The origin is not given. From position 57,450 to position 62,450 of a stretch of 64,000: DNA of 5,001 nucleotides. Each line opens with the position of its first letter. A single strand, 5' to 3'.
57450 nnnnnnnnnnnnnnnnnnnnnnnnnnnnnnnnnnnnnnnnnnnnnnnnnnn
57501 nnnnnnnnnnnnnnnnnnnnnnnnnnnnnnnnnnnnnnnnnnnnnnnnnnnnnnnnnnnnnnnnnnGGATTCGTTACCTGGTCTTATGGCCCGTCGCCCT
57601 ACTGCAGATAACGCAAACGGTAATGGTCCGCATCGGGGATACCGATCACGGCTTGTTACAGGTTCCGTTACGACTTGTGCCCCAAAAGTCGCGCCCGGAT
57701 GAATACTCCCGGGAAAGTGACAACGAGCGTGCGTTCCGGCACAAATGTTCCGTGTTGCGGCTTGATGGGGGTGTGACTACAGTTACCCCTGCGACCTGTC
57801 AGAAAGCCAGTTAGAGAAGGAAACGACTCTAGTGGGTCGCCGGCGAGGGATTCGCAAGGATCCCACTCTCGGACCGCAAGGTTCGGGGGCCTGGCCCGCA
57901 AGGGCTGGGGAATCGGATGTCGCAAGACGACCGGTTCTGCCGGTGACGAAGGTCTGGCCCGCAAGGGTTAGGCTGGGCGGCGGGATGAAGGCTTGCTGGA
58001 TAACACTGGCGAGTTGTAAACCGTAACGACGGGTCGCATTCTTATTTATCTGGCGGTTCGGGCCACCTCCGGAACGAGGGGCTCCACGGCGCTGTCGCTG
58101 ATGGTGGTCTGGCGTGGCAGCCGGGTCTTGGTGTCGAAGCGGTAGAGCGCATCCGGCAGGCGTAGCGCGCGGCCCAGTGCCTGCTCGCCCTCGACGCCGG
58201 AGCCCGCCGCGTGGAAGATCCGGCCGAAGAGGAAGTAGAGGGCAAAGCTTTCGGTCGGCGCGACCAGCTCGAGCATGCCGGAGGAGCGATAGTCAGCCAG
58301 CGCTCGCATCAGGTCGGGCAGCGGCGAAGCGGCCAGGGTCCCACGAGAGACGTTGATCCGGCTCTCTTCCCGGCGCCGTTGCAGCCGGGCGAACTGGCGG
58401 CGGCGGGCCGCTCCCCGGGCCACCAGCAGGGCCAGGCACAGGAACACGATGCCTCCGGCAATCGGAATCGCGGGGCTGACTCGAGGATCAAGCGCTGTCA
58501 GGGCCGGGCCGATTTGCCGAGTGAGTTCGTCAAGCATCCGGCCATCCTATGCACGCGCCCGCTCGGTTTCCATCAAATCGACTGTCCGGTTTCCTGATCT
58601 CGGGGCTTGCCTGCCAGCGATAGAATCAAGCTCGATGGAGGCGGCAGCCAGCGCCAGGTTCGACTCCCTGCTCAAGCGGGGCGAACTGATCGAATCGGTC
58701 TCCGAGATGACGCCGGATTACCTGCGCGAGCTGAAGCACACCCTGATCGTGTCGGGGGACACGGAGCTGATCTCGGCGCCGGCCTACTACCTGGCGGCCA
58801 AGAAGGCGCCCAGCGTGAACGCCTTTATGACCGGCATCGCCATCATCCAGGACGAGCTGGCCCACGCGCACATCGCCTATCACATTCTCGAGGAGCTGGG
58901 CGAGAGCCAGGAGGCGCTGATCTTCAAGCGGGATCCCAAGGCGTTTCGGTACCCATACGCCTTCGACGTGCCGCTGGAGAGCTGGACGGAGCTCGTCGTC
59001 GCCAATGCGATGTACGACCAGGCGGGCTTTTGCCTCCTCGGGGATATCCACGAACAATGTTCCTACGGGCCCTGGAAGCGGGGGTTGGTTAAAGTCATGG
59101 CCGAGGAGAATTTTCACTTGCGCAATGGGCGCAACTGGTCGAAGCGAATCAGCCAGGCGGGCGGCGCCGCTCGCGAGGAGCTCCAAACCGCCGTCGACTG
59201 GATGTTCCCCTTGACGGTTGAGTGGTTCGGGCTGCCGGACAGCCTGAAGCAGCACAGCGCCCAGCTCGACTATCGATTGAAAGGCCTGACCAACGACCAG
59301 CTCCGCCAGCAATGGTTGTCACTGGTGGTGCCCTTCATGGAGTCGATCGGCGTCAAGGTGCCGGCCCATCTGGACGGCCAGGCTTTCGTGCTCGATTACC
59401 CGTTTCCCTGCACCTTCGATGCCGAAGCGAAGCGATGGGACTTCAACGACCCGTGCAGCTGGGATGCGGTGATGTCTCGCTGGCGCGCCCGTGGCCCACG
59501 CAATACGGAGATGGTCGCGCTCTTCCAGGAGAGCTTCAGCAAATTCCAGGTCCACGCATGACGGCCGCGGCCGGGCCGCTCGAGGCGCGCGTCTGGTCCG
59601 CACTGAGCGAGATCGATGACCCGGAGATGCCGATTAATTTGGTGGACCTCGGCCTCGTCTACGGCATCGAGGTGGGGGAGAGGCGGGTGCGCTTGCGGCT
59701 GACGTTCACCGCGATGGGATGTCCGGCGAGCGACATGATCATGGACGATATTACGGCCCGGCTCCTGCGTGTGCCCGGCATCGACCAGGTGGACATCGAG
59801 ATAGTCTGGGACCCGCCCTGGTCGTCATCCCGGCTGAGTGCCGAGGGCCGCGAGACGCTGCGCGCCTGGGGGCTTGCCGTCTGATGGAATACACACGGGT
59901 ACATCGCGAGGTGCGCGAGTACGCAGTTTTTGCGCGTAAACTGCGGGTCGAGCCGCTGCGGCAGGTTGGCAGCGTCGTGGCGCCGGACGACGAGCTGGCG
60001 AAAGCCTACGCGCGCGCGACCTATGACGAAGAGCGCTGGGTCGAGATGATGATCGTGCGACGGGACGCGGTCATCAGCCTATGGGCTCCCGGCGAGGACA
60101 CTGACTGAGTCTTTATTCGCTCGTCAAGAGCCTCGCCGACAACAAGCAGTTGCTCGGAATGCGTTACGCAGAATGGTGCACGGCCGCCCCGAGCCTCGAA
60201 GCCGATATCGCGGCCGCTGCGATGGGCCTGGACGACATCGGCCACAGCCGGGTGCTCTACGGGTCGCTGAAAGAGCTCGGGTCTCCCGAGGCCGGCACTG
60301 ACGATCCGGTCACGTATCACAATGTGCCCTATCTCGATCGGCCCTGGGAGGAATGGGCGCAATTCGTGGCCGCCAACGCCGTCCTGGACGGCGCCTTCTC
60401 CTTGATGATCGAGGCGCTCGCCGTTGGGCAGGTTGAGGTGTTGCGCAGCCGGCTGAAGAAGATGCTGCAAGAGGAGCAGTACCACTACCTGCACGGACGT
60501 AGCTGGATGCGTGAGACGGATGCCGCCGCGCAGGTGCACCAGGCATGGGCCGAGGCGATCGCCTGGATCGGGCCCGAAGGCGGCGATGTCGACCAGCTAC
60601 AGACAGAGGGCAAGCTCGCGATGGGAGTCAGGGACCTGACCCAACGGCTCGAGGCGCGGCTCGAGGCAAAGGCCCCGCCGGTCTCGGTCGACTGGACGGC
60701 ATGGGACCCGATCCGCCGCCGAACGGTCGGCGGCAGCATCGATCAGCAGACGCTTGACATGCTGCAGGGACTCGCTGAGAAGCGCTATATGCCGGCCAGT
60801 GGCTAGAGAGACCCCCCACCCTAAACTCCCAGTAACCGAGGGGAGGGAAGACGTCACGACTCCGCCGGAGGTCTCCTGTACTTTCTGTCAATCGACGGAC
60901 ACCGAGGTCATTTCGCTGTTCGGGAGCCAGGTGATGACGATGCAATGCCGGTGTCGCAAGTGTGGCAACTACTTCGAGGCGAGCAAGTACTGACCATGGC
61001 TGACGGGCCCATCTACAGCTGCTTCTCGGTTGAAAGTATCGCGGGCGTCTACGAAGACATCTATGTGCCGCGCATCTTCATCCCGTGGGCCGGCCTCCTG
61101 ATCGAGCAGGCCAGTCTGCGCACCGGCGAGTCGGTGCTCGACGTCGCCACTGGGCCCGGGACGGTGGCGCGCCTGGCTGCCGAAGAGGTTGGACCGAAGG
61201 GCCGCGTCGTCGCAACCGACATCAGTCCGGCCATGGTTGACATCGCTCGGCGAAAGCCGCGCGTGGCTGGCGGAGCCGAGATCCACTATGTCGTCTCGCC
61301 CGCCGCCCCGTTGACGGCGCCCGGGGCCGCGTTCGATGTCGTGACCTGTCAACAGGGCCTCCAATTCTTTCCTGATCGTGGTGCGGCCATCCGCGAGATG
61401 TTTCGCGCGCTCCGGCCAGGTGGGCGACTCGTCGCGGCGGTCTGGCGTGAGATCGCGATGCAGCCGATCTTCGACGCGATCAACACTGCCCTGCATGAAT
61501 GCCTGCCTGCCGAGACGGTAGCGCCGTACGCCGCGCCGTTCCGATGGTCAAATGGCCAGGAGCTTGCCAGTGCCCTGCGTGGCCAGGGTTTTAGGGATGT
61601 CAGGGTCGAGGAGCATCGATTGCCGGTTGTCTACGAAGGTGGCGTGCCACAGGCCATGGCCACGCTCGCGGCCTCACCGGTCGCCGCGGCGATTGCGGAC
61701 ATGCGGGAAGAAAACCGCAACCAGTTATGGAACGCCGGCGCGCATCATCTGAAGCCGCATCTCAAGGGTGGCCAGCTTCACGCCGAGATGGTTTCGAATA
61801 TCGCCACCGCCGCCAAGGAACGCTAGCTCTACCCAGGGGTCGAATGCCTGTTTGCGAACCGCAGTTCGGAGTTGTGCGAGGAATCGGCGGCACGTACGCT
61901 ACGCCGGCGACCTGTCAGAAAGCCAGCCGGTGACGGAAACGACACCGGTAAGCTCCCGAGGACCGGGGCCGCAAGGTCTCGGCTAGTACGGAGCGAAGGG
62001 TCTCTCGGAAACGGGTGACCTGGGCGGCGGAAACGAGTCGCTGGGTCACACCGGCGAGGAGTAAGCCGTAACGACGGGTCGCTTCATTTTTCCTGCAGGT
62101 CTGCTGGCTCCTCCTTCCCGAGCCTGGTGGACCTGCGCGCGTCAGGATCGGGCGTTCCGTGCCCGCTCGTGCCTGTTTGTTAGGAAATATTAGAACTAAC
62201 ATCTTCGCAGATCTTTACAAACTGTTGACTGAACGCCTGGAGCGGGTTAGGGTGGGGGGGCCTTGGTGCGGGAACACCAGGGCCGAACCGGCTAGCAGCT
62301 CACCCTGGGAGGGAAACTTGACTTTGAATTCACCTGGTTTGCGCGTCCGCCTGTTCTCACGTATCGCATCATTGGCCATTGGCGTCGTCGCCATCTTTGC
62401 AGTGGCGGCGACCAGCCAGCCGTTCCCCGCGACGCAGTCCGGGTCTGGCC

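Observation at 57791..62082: E1 and E2 are direct repeats bracketing a 3.9-kb cassette (DUF4388, PaaA, PaaD-N, PaaB, PaaC, Zn-ribbon, methyltransferase)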

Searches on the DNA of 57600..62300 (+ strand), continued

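Call 61: search_with_rna_model(model_id=R1, sources=[window, L001, L002, L006, L007, L009, L010, L011, L013, L015, L016, L017, L018, L019, L020, L023, L024, L026, L028, L030, L031, L032, L033, L034, L035, L036, L038, L039, L041, L044, L045, L046, L048, L049, L050, L051, L052, L053, L054, L055, L056, L058, L060, L061, L062, L063, L064, L072, L073, L074, L076, L077, L078, L080, L081, L083, L084, L085, L086, L088, L091, L094, L097, L099, L102, L103, L104, L106, L108, L109, L111, L112, L114, L115, L116, L117, L118, L119, L121, L125, L126, L128, L130, L133, L137, L139, L143, L144, L145], max_evalue=1e-25, make_alignment=true)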
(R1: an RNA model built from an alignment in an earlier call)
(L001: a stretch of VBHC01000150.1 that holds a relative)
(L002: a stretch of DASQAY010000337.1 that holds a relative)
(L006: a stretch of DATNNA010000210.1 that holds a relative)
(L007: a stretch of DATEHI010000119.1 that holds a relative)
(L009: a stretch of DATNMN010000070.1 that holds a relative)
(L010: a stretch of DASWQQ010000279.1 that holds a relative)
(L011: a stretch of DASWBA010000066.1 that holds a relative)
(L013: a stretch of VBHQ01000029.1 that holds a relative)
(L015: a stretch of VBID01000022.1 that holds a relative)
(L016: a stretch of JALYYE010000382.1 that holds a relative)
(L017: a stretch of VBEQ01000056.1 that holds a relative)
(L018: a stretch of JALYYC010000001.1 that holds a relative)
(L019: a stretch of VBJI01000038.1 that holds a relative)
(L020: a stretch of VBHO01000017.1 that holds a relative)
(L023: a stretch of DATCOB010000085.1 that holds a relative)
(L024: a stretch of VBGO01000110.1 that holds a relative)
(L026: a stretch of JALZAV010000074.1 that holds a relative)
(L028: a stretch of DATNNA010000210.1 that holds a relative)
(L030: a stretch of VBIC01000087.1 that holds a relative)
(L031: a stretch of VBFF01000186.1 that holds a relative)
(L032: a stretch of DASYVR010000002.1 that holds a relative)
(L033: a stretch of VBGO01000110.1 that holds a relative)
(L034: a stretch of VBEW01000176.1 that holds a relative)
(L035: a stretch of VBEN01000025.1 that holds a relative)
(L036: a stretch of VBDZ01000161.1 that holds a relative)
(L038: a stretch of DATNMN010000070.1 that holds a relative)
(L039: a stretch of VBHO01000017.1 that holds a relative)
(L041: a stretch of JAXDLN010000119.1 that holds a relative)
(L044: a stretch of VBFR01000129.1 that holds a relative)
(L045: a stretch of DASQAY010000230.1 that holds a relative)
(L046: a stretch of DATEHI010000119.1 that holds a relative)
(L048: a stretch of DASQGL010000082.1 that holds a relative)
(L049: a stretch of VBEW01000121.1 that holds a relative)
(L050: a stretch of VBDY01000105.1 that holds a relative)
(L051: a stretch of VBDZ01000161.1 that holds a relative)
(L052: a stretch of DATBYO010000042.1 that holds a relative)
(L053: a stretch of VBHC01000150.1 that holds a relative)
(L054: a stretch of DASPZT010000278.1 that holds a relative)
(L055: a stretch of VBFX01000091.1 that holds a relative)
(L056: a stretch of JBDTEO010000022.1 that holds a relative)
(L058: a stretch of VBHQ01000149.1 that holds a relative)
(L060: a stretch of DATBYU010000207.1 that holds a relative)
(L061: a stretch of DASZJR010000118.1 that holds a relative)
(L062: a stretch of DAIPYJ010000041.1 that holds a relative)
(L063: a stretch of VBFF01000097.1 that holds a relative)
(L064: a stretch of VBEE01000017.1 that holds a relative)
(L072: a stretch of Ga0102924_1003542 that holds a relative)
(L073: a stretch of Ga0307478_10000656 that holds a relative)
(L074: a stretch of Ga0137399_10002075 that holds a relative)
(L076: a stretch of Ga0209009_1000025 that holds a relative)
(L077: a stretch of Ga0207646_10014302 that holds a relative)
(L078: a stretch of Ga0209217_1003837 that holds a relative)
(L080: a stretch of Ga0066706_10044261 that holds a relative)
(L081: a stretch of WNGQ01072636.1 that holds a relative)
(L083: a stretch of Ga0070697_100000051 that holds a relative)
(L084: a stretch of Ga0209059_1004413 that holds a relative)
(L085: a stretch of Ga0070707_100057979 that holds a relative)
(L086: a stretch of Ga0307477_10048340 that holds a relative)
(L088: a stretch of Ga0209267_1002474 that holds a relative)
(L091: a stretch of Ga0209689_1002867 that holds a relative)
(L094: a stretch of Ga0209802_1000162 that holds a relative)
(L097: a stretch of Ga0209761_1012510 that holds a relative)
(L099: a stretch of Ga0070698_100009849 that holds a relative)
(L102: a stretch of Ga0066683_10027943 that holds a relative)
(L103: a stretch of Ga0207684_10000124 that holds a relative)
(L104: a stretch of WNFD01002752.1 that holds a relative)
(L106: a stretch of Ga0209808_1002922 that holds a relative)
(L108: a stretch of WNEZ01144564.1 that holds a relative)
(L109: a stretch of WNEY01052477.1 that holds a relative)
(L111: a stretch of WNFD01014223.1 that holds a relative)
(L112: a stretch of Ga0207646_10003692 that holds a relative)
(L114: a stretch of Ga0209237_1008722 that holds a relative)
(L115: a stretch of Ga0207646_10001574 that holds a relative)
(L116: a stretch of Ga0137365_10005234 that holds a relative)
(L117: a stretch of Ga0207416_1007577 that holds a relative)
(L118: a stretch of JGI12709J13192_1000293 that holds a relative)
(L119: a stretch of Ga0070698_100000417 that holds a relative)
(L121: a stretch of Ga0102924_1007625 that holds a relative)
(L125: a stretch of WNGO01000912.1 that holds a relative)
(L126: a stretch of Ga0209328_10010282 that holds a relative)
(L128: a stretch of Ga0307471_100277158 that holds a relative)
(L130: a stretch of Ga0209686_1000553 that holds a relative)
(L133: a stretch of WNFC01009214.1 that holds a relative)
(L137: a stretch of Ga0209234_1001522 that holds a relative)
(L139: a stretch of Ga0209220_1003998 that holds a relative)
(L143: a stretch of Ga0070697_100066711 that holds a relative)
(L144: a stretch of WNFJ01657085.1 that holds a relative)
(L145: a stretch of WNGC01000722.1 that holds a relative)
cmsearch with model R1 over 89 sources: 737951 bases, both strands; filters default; matches with E-value up to 1e-25: 118.
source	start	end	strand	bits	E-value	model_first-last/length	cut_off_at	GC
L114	653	828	+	216.3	1e-61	1-176/176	no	0.64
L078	3282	3457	+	215.2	2.2e-61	1-176/176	no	0.64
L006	5556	5731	-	214.3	4.1e-61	1-176/176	no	0.65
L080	2351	2526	-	213.6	6.7e-61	1-176/176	no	0.62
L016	1204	1379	+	213.1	9.3e-61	1-176/176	no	0.65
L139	1887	2062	-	212.8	1.2e-60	1-176/176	no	0.65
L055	5105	5280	-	212.7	1.2e-60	1-176/176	no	0.63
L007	1659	1834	+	212.5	1.4e-60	1-176/176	no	0.65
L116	6494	6669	-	212.2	1.7e-60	1-176/176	no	0.63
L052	4942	5117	+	212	2e-60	1-176/176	no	0.65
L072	3891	4066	-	211.8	2.2e-60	1-176/176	no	0.64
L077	5169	5344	+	211.2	3.5e-60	1-176/176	no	0.63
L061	498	673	-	211.1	3.8e-60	1-176/176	no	0.64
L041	1345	1520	-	211.1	3.8e-60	1-176/176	no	0.62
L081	2242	2417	+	211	3.9e-60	1-176/176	no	0.63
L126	2462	2637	+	210.8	4.6e-60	1-176/176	no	0.62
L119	1459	1634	-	210.4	5.9e-60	1-176/176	no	0.65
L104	6011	6186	-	210.4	5.9e-60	1-176/176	no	0.66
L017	2782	2957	-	210.4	6.2e-60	1-176/176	no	0.63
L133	11598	11773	-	210.3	6.3e-60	1-176/176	no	0.66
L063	1379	1554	-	210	7.7e-60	1-176/176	no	0.62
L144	6658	6833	+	210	7.7e-60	1-176/176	no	0.64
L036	1074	1249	+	209.8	8.8e-60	1-176/176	no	0.64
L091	12411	12586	+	209.8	8.8e-60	1-176/176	no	0.64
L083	4318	4493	+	209.8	8.9e-60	1-176/176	no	0.62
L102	2373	2548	-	208.3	2.6e-59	1-176/176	no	0.62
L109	3366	3542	+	208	3e-59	1-176/176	no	0.64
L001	3444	3619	+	207.9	3.2e-59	1-176/176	no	0.64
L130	1485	1660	-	207.9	3.2e-59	1-176/176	no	0.64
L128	396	571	-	207.6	3.9e-59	1-176/176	no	0.63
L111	9753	9928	-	207.4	4.6e-59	1-176/176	no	0.62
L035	2338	2513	-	207.3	4.9e-59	1-176/176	no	0.63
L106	8573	8748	+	207.3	4.9e-59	1-176/176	no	0.63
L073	109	284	-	207.2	5.2e-59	1-176/176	no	0.61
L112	7548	7723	+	207.2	5.5e-59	1-176/176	no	0.62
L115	8693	8868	+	207.1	5.8e-59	1-176/176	no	0.61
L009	1678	1853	+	206.8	6.8e-59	1-176/176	no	0.62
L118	925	1100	+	206.8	6.8e-59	1-176/176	no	0.62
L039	4724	4899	-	206.6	8e-59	1-176/176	no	0.62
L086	134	309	-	206.3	1e-58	1-176/176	no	0.62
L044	3625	3800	-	206.1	1.2e-58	1-176/176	no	0.64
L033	2374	2549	+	206.1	1.2e-58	1-176/176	no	0.64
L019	4511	4686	-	205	2.4e-58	1-176/176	no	0.64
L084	934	1109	-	205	2.4e-58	1-176/176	no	0.64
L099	8612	8787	-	204.4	3.5e-58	1-176/176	no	0.6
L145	3300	3475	+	204.4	3.6e-58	1-176/176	no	0.63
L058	144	319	+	204.3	3.8e-58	1-176/176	no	0.61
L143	2686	2861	-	203.9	4.9e-58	1-176/176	no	0.62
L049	937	1112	+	203.8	5.4e-58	1-176/176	no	0.64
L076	8215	8390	+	203.7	5.7e-58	1-176/176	no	0.61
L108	2399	2575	+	203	9.1e-58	1-176/176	no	0.64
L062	6916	7091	+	202.9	9.9e-58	1-176/176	no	0.64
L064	3105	3280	+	202.6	1.3e-57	1-176/176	no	0.64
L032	1697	1872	-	202.4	1.5e-57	1-176/176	no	0.61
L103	3275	3450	-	202.2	1.6e-57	1-176/176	no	0.66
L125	2373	2548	-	202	1.8e-57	1-176/176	no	0.62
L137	4184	4359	+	201.6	2.4e-57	1-176/176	no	0.64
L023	455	630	-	199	1.4e-56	1-176/176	no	0.65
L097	3474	3649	+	198.5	2e-56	1-176/176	no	0.64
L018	1123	1298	-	194.1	4e-55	1-176/176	no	0.66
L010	6815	6990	+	190.1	6.5e-54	1-176/176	no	0.63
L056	7077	7252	+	186.8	6.1e-53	1-176/176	no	0.65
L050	3153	3329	-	184.7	2.5e-52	1-176/176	no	0.63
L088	11219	11395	-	184.7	2.5e-52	1-176/176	no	0.63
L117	58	234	-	181.9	1.7e-51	1-176/176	no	0.63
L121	9026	9201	-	180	6.3e-51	1-176/176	no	0.64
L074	419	598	+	173.8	4.3e-49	1-176/176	no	0.63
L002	4659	4838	-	171.9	1.6e-48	1-176/176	no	0.64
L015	2328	2507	+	171.9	1.6e-48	1-176/176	no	0.64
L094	428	607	-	171.9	1.6e-48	1-176/176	no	0.64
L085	1320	1499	-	170.1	5.2e-48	1-176/176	no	0.66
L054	5062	5241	+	170.1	5.2e-48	1-176/176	no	0.64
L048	494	669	-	160.9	2.8e-45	1-176/176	no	0.66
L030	1513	1687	-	156.3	6.3e-44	1-176/176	no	0.66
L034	4994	5240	+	129.9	4.3e-36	1-176/176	no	0.62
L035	4985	5231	-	127.4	2.4e-35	1-176/176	no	0.63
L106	5856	6102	+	127.4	2.4e-35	1-176/176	no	0.63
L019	7590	7836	-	127.1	3e-35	1-176/176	no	0.63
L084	4064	4310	-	127.1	3e-35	1-176/176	no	0.63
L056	1824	2070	+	126.7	3.9e-35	1-176/176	no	0.62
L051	3068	3314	+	126.5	4.3e-35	1-176/176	no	0.63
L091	6405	6651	+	126.5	4.3e-35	1-176/176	no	0.63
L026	7562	7808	+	126.2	5.4e-35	1-176/176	no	0.63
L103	7016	7262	-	125.4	9.5e-35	1-176/176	no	0.64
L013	1793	2039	-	125.2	1.1e-34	1-176/176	no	0.64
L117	4246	4492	-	124.5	1.7e-34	1-176/176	no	0.61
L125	5862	6108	-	124.5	1.8e-34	1-176/176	no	0.63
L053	4330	4576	+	123.3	4e-34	1-176/176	no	0.62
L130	8528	8774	-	123.3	4e-34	1-176/176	no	0.62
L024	4504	4750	+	122.8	5.7e-34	1-176/176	no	0.63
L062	1697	1943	-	122.4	7.2e-34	1-176/176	no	0.63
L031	1728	1974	-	121.9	1e-33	1-176/176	no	0.65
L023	4659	4905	-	121.3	1.6e-33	1-176/176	no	0.62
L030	6560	6806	+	121.2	1.6e-33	1-176/176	no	0.63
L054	2136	2382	+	120.1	3.4e-33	1-176/176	no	0.67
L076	2527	2773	+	119.5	5.2e-33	1-176/176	no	0.66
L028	7718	7965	-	119.4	5.8e-33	1-176/176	no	0.65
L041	7738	7984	-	119.2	6.3e-33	1-176/176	no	0.64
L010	2208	2454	+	118.9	8.1e-33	1-176/176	no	0.61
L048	3467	3713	-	117.7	1.8e-32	1-176/176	no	0.67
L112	3602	3848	+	117.6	2e-32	1-176/176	no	0.66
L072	8815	9061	-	117.2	2.6e-32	1-176/176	no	0.67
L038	10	256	+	117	2.9e-32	1-176/176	no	0.66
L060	3149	3395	+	117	2.9e-32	1-176/176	no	0.66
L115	2233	2479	+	116.9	3.1e-32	1-176/176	no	0.66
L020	2581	2827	-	116.8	3.3e-32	1-176/176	no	0.65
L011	216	462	+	116.6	3.7e-32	1-176/176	no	0.66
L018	5160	5406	-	115.8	6.5e-32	1-176/176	no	0.62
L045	2656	2902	-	115.6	7.4e-32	1-176/176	no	0.66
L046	2879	3126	+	115.3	9.2e-32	1-176/176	no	0.65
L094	3274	3520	-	115.3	9.4e-32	1-176/176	no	0.67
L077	1327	1574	+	115.2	1e-31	1-176/176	no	0.65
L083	1312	1559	+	115.2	1e-31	1-176/176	no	0.65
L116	9168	9414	-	115.1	1.1e-31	1-176/176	no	0.65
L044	6277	6523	-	114.7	1.4e-31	1-176/176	no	0.65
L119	7777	8024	-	113.4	3.4e-31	1-176/176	no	0.65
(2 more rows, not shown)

Alignment A4: 118 matches aligned to the model, 284 columns, each read 5' to 3' on its own strand. Consensus structure (alignment columns), stored with it:
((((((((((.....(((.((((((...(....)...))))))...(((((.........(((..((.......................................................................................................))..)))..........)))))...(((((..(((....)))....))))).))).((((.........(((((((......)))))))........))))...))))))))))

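Call 74: search_with_rna_model(model_id=R1, sources=[L187, L188, L189, L190], max_evalue=0.1)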
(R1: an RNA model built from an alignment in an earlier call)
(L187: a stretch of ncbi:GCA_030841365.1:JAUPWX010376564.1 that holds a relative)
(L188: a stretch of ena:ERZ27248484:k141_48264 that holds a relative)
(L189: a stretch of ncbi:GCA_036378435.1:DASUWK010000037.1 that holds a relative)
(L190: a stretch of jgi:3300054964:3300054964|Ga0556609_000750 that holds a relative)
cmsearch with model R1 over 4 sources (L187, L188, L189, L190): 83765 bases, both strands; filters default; matches with E-value up to 0.1: 1.
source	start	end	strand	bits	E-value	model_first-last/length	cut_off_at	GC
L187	16493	16521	+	12.1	0.04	1-176/176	no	0.79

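Call 84: search_dna_similar(query=window:57700-62200:+, collection=plasmids, mode=near, max_rows=5)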
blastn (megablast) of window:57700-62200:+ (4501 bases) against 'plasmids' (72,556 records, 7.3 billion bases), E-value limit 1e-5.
No match.

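Call 85: search_dna_similar(query=window:57760-58060:+, collection=phages, mode=distant, max_rows=5)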
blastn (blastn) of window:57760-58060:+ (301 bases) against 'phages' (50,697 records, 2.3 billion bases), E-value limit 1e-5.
No match.
